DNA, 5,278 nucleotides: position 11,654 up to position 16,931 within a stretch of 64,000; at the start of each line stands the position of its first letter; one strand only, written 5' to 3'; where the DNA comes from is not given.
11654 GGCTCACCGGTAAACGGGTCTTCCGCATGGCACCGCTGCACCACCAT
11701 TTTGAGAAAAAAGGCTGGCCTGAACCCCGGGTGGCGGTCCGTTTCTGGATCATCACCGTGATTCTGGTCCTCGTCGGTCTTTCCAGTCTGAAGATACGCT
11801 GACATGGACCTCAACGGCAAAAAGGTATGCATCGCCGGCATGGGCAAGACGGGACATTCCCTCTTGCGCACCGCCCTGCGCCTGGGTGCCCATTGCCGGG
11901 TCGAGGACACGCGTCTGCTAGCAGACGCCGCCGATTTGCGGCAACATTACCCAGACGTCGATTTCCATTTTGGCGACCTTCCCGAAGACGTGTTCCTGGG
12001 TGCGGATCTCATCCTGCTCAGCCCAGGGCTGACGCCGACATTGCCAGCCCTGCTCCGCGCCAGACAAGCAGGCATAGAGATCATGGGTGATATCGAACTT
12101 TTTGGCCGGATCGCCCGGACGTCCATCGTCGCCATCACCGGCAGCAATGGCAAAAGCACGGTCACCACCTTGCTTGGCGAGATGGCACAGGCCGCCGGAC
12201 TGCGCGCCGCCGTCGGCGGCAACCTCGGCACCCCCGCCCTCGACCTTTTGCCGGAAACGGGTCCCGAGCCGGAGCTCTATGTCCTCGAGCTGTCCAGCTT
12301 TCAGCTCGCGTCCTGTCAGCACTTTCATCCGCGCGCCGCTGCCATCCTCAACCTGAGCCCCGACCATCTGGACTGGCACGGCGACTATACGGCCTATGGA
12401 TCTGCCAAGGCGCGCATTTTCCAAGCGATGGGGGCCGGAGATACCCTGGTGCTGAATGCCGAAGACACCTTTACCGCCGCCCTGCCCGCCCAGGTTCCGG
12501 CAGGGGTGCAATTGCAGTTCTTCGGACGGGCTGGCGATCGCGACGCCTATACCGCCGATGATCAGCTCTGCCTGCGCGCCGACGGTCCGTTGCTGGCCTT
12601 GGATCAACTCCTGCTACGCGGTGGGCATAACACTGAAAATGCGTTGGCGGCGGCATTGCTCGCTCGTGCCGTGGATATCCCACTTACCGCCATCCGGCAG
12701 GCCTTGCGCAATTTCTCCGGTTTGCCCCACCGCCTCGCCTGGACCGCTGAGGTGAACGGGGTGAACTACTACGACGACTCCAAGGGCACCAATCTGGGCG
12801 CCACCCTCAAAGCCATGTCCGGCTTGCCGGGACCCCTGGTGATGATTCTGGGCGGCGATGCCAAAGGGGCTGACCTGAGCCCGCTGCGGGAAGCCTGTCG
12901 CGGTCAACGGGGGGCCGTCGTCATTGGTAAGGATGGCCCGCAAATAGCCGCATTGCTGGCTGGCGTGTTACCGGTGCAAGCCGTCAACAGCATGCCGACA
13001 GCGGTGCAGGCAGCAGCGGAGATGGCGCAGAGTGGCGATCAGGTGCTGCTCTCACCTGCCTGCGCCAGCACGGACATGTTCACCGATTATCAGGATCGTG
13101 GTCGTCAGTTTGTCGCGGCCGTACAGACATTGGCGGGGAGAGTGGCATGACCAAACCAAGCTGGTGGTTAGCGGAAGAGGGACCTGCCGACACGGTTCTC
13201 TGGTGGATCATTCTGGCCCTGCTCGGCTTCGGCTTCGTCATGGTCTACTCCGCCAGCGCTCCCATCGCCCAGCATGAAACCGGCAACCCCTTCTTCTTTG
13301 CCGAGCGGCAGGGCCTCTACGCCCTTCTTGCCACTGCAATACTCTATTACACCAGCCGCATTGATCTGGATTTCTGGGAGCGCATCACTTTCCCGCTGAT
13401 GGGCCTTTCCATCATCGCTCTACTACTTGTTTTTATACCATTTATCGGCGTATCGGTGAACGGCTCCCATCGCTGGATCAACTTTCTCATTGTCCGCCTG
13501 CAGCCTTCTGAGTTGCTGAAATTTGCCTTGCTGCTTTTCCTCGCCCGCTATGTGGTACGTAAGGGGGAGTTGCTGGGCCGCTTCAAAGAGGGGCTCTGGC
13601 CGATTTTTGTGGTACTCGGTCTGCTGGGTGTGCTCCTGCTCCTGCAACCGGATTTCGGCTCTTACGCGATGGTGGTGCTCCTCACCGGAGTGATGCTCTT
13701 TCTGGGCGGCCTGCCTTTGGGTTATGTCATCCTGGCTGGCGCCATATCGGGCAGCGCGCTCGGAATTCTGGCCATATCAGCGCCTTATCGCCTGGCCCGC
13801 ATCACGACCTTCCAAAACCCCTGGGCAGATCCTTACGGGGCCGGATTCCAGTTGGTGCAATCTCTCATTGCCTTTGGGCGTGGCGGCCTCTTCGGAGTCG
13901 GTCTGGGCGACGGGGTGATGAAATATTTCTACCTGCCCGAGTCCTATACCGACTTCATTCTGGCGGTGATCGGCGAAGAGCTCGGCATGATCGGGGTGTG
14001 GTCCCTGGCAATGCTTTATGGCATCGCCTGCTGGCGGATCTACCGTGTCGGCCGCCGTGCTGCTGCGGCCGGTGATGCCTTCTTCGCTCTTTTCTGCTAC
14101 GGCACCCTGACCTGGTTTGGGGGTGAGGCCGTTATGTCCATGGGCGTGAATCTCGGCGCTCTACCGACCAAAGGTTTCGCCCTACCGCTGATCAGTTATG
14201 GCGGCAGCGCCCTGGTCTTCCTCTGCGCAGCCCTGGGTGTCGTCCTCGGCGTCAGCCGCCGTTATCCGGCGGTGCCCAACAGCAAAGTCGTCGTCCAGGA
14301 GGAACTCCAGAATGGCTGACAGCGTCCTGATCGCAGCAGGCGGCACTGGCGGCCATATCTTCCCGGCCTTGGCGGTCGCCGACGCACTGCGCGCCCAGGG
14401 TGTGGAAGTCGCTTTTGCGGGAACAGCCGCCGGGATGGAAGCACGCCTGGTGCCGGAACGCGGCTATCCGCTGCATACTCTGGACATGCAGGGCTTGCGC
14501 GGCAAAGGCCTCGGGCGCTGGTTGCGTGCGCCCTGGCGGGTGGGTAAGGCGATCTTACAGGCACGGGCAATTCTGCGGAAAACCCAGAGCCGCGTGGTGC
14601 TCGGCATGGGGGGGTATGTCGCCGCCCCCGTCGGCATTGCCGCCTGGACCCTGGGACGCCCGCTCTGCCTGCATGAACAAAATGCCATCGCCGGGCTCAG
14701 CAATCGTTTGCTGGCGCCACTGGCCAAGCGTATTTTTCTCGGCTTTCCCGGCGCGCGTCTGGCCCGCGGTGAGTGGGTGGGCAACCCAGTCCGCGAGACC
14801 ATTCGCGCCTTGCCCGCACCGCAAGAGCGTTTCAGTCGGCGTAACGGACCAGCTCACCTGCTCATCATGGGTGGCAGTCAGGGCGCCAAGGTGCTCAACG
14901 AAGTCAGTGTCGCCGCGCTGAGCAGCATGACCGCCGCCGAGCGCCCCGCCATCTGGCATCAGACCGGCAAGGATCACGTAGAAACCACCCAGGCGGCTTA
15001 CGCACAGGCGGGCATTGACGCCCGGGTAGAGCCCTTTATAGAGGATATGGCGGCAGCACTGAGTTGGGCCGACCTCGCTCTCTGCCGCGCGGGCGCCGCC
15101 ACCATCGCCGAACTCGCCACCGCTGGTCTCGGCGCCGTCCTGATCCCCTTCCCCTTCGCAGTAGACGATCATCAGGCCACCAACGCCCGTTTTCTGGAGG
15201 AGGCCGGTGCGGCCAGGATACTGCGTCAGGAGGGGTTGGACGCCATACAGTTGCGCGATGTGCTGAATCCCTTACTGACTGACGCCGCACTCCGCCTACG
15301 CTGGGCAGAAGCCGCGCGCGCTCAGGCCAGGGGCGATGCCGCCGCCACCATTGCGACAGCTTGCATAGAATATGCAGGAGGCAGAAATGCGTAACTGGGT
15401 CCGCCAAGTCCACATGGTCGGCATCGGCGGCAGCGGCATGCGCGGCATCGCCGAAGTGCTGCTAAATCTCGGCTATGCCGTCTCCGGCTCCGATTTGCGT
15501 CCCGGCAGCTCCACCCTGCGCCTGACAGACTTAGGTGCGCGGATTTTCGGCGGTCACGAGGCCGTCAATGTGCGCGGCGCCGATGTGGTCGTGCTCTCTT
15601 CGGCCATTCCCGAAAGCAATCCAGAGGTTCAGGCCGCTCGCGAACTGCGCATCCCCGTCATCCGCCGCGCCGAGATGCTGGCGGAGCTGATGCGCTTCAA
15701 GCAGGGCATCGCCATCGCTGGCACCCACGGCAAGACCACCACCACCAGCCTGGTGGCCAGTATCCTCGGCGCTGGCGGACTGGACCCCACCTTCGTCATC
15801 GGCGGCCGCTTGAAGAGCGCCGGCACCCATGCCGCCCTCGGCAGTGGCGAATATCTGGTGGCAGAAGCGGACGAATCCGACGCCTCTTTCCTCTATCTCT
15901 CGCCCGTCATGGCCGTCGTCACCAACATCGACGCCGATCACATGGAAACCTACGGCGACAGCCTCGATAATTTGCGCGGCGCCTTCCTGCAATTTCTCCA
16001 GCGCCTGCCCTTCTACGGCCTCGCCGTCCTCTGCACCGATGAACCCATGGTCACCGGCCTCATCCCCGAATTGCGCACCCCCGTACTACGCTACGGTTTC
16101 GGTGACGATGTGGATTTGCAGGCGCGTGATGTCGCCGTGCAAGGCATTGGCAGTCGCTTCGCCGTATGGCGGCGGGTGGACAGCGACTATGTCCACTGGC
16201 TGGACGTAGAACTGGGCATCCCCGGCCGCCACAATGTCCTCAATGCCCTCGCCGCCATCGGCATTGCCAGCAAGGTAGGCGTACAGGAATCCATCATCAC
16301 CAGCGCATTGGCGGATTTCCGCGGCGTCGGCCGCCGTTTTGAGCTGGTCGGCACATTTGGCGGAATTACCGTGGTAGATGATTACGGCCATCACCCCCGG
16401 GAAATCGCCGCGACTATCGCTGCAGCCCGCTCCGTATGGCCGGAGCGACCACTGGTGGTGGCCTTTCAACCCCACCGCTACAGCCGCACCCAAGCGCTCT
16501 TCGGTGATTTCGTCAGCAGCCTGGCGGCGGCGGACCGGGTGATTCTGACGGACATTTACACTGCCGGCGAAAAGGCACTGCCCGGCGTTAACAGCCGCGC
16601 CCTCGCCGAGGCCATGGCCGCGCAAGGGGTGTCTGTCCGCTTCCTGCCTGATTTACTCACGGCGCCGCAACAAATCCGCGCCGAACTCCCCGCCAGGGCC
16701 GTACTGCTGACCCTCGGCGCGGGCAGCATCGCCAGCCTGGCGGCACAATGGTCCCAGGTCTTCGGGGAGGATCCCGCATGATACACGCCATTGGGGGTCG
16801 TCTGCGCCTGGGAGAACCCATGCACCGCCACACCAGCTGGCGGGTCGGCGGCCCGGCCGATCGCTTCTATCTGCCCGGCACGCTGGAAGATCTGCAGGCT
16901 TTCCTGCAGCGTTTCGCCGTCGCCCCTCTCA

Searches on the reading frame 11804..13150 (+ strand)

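Call 71: search_protein_families(library=pfam, proteins=[window:11804-13150:+], max_evalue=0.00001)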
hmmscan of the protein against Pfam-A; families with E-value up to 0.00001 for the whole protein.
window:11804-13150:+ (448 aa): 3 families
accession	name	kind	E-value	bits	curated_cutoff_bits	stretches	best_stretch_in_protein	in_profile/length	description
PF08245.18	Mur_ligase_M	-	2.5e-25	90.1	24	1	111-286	1-199/200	Mur ligase middle domain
PF21799.2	MurD-like_N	-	9.3e-16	58.3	27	1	6-95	1-88/88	Mur ligase MurD-like, N-terminal domain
PF02875.26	Mur_ligase_C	-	8.6e-11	43.2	28.4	1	309-420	1-127/127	Mur ligase, glutamate ligase domain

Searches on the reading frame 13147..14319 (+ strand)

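Call 71: search_protein_families(library=pfam, proteins=[window:13147-14319:+], max_evalue=0.00001)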
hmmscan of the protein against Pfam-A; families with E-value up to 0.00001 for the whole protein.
window:13147-14319:+ (390 aa): 1 family
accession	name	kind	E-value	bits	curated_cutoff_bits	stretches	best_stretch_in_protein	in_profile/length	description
PF01098.24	FTSW_RODA_SPOVE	-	2.6e-99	333.1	26.4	1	18-371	3-352/356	Cell cycle protein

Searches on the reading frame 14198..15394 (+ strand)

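Call 72: search_protein_families(library=pfam, proteins=[window:14198-15394:+], max_evalue=0.00001)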
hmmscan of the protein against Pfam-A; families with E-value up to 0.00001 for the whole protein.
window:14198-15394:+ (398 aa): 2 families
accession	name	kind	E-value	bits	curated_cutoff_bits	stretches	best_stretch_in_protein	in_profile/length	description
PF03033.26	Glyco_transf_28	-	3.7e-41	140.9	26.2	1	43-180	1-138/139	Glycosyltransferase family 28 N-terminal domain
PF04101.22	Glyco_tran_28_C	-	4.3e-34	118.4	22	1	221-373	2-154/166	Glycosyltransferase family 28 C-terminal domain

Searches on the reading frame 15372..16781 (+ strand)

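Call 72: search_protein_families(library=pfam, proteins=[window:15372-16781:+], max_evalue=0.00001)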
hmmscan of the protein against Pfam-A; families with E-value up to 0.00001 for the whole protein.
window:15372-16781:+ (469 aa): 3 families
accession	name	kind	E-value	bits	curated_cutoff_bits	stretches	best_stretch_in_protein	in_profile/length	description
PF01225.30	Mur_ligase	-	1.2e-28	99.7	21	1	13-110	2-94/95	Mur ligase family, catalytic domain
PF08245.18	Mur_ligase_M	-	1.5e-24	87.6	24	1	115-299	1-200/200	Mur ligase middle domain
PF02875.26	Mur_ligase_C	-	9.2e-22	78.7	28.4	1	321-451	1-127/127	Mur ligase, glutamate ligase domain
